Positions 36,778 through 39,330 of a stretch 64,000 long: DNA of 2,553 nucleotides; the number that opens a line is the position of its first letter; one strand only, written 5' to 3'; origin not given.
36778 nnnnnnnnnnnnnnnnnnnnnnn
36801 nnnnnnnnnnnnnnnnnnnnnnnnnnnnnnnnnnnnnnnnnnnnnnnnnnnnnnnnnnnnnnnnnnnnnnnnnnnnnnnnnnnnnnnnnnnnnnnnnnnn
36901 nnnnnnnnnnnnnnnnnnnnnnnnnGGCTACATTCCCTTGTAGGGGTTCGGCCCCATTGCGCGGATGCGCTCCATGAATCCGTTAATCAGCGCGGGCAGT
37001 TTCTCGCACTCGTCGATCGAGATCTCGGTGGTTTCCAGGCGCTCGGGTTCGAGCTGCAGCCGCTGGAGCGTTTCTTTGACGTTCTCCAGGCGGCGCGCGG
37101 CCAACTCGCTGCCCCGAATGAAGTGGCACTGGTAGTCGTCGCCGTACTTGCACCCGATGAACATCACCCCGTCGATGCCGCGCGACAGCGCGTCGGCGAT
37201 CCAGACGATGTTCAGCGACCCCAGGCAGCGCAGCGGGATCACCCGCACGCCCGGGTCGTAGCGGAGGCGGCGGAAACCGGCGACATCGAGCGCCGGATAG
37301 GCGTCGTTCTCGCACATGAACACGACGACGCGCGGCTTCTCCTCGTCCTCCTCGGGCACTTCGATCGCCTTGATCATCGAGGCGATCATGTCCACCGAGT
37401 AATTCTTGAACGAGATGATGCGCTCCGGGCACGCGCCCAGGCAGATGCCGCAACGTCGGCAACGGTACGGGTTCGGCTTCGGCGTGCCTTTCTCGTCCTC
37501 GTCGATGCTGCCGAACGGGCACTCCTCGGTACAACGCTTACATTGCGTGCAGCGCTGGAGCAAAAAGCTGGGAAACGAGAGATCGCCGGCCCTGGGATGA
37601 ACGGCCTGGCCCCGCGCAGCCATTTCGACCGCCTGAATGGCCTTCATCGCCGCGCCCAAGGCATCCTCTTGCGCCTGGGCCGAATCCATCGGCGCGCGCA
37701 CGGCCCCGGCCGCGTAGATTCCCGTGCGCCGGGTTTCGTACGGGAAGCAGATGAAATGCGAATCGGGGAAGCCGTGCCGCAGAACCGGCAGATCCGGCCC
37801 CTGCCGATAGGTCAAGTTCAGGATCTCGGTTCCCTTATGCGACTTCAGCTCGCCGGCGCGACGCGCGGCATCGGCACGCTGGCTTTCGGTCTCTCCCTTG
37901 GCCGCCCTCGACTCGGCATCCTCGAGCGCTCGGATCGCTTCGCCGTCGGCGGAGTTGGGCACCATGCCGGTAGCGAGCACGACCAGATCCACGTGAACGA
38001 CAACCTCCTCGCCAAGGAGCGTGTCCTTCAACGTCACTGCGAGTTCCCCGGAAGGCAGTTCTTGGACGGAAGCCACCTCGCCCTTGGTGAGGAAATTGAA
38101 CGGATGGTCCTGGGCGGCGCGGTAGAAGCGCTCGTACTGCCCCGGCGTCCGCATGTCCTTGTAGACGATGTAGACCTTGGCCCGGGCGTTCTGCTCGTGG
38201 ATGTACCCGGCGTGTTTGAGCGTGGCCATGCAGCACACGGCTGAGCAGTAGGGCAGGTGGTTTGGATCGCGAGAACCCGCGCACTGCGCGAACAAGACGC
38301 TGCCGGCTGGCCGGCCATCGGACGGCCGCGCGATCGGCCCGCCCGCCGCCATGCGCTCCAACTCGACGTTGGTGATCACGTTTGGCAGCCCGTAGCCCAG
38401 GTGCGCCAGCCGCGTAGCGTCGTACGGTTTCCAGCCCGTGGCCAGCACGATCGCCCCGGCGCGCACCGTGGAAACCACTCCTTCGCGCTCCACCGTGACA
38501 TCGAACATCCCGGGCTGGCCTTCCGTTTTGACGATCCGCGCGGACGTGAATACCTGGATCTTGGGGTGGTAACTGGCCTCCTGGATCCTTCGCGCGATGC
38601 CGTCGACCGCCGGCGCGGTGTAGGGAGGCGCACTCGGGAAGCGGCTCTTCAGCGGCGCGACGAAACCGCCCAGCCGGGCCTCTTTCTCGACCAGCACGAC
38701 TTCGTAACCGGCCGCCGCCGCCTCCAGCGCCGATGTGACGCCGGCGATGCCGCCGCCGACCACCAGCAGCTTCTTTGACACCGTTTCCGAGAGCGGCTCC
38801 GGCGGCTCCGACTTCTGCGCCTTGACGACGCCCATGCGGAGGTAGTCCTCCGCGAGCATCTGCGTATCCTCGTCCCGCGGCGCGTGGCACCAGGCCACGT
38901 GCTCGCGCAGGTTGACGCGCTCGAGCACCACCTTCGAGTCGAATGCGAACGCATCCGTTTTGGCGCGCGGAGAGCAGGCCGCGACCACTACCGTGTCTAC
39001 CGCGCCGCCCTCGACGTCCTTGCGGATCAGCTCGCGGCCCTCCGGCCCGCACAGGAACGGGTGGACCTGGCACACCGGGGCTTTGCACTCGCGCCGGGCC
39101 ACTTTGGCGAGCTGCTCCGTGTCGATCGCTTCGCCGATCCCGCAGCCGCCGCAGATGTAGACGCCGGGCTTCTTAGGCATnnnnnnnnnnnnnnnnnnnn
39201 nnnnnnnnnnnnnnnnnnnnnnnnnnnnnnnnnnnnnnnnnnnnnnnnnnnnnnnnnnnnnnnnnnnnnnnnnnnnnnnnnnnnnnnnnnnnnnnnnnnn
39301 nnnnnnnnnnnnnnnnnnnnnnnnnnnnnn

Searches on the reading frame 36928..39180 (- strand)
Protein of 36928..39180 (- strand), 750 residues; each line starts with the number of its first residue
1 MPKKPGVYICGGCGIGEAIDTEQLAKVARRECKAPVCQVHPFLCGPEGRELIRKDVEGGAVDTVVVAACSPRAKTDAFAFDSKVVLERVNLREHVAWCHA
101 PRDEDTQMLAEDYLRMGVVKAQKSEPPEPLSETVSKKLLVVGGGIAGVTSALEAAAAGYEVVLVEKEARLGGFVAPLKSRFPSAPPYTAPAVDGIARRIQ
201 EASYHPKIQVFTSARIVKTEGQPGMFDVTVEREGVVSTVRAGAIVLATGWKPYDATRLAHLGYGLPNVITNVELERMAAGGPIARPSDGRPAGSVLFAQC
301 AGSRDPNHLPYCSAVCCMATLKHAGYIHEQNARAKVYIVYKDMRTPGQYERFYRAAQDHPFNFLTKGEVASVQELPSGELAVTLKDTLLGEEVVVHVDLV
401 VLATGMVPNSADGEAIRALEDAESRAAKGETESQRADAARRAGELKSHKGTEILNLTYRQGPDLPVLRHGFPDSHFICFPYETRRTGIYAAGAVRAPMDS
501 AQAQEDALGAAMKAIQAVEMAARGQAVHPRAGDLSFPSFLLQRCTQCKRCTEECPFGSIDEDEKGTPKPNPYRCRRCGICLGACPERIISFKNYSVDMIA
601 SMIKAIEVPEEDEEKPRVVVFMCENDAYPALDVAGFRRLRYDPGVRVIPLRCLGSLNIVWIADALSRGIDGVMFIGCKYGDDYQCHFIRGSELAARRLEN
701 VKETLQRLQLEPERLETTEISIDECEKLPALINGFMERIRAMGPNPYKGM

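Call 48: search_protein_families(library=ncbifam, proteins=[window:36928-39180:-], max_evalue=0.00001)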
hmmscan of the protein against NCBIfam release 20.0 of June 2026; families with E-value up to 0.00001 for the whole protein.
window:36928-39180:- (750 aa): 23 families
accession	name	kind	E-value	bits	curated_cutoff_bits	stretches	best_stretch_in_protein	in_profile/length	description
NF040770.1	hetero_SS_HdrA2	exception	8e-137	457.4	1100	3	474-745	516-774/777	CoB-CoM heterodisulfide reductase HdrA2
NF041891.1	hdrA_Methbact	equivalog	9.1e-82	275.5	1300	3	233-412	307-492/762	ferredoxin:CoB-CoM heterodisulfide reductase subunit HdrA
NF041778.1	hetero_SS_HdrA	equivalog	1.3e-81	274.6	1400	3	239-419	326-513/771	ferredoxin:CoB-CoM heterodisulfide reductase subunit HdrA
NF045873.1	F420_non_VhuD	exception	9e-21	74.3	215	1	616-748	2-131/132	F420-non-reducing hydrogenase iron-sulfur subunit VhuD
NF004789.0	PRK06134.1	subfamily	4.7e-09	35.3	747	1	135-175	12-52/581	FAD-dependent oxidoreductase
TIGR03997.1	mycofact_OYE_2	equivalog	5e-09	35.1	793.15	1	133-175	377-419/645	mycofactocin system FadH/OYE family oxidoreductase 2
NF040684.1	PorD_Arch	equivalog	3.1e-08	33.6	120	1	537-590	27-80/85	pyruvate synthase subunit PorD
NF045599.1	bili_reduct_long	exception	8.8e-08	30.8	750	1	134-174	380-420/641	bilirubin reductase, long form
NF038196.1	ferrodoxin_EFR1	subfamily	2.4e-07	31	75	1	542-594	184-234/242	EFR1 family ferrodoxin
TIGR01372.1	soxA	subfamily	4.5e-07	28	1164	1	117-175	149-208/996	sarcosine oxidase subunit alpha family protein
TIGR02179.1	PorD_KorD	subfamily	6.2e-07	29.5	60.05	1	538-590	21-73/78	2-oxoacid:acceptor oxidoreductase, delta subunit, pyruvate/2-ketoisovalerate family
NF040864.1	HgcB_ferredoxin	equivalog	1e-06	28.5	99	1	542-605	14-76/93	mercury methylation ferredoxin HgcB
NF009410.0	PRK12771.1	subfamily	1.1e-06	27.6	516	1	122-174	126-177/566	NAD(P)-binding protein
TIGR02700.1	flavo_MJ0208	hypoth_equivalog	1.2e-06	28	251.35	1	542-590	148-195/234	dihydromethanopterin reductase (acceptor)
NF009477.0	PRK12843.1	equivalog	1.2e-06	27.3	758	0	130-175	11-56/578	FAD-dependent oxidoreductase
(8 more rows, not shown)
